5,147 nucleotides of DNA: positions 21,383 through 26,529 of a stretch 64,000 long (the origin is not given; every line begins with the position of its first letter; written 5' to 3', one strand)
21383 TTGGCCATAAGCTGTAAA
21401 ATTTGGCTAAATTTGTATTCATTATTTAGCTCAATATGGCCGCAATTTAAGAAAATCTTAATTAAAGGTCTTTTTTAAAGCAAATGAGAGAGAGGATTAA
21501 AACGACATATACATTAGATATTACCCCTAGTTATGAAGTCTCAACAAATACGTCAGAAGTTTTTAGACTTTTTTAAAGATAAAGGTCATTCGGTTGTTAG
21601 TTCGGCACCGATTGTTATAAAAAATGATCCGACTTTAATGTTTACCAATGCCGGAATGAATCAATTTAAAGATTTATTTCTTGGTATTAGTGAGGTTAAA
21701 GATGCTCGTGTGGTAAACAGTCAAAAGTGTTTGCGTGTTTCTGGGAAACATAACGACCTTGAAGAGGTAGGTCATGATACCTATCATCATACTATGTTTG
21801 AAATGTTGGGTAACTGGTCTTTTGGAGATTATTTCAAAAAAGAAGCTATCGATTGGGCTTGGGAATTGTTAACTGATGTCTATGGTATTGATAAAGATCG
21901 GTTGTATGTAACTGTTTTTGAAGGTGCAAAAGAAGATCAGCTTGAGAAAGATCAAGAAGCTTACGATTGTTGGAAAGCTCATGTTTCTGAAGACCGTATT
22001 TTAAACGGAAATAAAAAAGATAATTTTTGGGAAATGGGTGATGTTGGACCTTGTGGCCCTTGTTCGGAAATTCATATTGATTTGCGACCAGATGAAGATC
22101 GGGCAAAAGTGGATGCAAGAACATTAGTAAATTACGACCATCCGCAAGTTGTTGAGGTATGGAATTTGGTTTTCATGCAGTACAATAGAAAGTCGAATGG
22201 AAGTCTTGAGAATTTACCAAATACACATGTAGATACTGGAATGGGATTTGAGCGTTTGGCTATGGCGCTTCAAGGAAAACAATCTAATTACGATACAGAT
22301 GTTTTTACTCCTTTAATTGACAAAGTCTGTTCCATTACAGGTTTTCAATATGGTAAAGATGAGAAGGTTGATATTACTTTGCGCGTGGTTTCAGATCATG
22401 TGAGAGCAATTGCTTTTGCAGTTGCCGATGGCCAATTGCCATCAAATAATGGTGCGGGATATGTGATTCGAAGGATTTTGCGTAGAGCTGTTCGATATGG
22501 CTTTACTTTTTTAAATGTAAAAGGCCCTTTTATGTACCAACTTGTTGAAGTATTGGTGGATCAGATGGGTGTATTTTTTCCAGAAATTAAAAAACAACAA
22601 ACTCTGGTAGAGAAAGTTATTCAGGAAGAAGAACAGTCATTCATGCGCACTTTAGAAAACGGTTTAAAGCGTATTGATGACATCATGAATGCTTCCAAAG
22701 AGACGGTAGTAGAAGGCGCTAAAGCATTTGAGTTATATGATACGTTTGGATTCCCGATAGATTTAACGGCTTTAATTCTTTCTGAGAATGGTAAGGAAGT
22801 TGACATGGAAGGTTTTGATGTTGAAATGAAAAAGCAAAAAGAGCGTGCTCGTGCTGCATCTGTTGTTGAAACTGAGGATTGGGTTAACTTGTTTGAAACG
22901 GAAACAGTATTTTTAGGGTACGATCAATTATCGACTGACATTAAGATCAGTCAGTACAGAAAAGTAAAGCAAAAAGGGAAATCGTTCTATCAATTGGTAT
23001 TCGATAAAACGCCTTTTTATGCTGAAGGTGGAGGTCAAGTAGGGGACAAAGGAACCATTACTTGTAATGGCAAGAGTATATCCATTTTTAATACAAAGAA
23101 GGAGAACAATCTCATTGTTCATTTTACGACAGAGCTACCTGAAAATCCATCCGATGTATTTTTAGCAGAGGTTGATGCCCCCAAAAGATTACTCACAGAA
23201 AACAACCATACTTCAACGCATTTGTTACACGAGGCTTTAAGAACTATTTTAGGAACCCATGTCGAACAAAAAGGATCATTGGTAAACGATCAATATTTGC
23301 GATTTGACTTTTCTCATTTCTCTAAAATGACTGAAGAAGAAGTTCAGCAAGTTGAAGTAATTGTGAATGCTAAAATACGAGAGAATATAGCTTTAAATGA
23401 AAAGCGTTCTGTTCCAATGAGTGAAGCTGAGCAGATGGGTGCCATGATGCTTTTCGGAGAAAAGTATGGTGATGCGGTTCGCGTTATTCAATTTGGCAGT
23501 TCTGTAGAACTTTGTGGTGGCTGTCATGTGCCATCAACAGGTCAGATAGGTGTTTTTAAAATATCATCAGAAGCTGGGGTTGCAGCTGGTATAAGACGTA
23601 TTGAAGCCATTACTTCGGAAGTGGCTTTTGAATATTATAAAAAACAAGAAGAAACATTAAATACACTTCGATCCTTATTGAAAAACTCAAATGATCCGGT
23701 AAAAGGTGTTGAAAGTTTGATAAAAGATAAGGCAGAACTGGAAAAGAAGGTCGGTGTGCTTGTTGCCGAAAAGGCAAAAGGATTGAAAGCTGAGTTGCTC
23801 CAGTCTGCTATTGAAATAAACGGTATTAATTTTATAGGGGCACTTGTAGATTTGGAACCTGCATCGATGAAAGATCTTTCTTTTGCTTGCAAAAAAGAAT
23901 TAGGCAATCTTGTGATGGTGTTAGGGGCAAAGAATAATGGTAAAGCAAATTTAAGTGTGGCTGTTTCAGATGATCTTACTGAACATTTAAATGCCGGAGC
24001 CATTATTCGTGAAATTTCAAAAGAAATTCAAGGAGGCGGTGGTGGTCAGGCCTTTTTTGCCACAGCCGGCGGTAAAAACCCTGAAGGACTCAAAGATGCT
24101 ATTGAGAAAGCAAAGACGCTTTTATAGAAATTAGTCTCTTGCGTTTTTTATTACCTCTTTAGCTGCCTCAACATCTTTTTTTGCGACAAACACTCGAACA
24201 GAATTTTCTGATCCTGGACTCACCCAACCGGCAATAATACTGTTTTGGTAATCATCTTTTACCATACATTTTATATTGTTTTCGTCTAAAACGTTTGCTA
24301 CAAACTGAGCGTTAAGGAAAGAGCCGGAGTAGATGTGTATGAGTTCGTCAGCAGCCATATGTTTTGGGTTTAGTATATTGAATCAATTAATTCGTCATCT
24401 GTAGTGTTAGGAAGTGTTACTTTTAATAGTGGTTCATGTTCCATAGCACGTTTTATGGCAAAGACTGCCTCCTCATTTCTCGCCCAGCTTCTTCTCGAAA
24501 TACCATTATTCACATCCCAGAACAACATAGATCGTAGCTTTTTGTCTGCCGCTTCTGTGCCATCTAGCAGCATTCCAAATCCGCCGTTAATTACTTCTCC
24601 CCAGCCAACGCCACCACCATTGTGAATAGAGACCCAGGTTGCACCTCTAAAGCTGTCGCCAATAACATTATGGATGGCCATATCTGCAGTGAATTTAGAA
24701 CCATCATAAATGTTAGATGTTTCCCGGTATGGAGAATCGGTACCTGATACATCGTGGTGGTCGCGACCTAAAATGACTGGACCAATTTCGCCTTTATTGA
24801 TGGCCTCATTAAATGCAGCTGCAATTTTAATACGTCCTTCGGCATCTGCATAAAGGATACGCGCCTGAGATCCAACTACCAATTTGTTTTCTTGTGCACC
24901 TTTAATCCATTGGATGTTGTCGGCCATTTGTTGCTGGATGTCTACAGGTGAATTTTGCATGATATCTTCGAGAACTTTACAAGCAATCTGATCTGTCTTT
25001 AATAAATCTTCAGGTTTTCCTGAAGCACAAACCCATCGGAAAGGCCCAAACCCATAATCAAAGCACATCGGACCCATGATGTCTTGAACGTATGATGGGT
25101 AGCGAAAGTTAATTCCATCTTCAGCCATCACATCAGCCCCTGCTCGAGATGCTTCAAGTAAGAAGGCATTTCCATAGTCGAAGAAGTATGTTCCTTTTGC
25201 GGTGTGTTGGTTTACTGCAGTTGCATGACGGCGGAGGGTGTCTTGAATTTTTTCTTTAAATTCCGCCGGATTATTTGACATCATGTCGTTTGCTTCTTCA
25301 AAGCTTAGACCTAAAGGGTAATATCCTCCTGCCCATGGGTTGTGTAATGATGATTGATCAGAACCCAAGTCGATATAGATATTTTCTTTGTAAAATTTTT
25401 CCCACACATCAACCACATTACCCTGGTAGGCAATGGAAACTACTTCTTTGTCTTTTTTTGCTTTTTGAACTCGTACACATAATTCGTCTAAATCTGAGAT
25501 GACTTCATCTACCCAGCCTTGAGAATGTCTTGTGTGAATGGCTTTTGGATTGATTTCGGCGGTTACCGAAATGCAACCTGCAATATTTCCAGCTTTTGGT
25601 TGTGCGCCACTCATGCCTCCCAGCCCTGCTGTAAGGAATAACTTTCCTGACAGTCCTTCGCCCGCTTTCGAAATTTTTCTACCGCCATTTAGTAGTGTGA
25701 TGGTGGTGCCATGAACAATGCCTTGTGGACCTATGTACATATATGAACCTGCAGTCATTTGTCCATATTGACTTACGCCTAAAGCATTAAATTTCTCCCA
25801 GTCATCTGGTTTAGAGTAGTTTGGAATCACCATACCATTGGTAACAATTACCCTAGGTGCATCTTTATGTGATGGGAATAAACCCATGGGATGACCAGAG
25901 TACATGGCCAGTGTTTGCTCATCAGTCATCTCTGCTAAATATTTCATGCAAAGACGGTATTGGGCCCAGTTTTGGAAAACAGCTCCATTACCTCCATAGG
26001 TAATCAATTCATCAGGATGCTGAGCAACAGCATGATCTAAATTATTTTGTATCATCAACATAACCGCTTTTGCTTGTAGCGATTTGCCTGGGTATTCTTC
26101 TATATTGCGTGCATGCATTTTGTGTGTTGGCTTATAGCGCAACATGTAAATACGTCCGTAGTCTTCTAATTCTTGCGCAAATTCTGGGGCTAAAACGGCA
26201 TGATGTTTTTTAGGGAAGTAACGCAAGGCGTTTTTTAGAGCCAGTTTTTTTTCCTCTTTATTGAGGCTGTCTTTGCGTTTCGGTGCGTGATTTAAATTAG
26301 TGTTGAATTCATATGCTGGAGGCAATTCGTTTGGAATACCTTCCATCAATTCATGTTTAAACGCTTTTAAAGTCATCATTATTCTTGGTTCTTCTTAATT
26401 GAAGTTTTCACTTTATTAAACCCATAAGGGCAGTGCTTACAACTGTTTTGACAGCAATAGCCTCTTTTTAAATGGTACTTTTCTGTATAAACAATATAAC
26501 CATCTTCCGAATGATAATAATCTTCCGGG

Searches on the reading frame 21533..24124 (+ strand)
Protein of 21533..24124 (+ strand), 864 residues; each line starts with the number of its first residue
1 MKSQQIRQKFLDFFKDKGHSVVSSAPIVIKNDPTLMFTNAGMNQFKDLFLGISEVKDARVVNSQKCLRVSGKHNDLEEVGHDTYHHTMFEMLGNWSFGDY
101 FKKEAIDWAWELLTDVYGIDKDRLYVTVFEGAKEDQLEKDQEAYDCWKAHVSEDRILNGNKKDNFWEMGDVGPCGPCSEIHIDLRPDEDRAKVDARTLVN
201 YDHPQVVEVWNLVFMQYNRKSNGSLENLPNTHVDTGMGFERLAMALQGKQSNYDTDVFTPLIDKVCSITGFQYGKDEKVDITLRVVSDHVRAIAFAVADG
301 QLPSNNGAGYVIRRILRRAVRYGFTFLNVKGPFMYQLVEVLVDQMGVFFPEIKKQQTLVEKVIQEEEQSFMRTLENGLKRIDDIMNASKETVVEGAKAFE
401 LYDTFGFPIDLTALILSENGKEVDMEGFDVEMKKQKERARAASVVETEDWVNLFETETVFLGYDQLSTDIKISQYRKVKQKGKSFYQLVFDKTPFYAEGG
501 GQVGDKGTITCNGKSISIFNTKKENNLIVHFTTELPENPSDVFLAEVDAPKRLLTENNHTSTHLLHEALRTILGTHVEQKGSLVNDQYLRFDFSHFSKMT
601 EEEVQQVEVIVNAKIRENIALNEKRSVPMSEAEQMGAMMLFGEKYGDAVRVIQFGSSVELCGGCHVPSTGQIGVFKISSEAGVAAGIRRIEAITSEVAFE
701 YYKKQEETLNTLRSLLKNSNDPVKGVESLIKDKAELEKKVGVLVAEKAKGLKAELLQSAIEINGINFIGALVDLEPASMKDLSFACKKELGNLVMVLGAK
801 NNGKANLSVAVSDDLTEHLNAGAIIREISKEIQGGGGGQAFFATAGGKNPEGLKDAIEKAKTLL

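Call 71: search_protein_families(library=pfam, proteins=[window:21533-24124:+], max_evalue=0.0001)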
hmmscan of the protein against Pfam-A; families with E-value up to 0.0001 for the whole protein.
window:21533-24124:+ (864 aa): 3 families
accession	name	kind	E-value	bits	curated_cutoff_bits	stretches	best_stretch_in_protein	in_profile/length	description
PF01411.24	tRNA-synt_2c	-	5.4e-200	666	30.3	1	5-534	1-533/552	tRNA synthetases class II (A)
PF07973.19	tRNA_SAD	-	1e-16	61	24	1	649-691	1-44/44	Threonyl and Alanyl tRNA synthetase second additional domain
PF02272.25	DHHA1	-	1.6e-11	45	25.9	1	773-862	12-98/102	DHHA1 domain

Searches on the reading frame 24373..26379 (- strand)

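Call 71: search_protein_families(library=pfam, proteins=[window:24373-26379:-], max_evalue=0.0001)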
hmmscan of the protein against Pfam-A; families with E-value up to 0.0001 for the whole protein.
window:24373-26379:- (669 aa): 3 families
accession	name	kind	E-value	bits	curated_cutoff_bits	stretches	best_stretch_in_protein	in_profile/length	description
PF17392.7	Urocanase_C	-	2.2e-87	292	23.6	1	440-643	3-195/196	Urocanase C-terminal domain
PF01175.24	Urocanase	-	1.5e-82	276.8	23.2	1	217-434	1-209/209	Urocanase Rossmann-like domain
PF17391.7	Urocanase_N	-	7.5e-60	200.8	23.2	1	88-214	1-127/127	Urocanase N-terminal domain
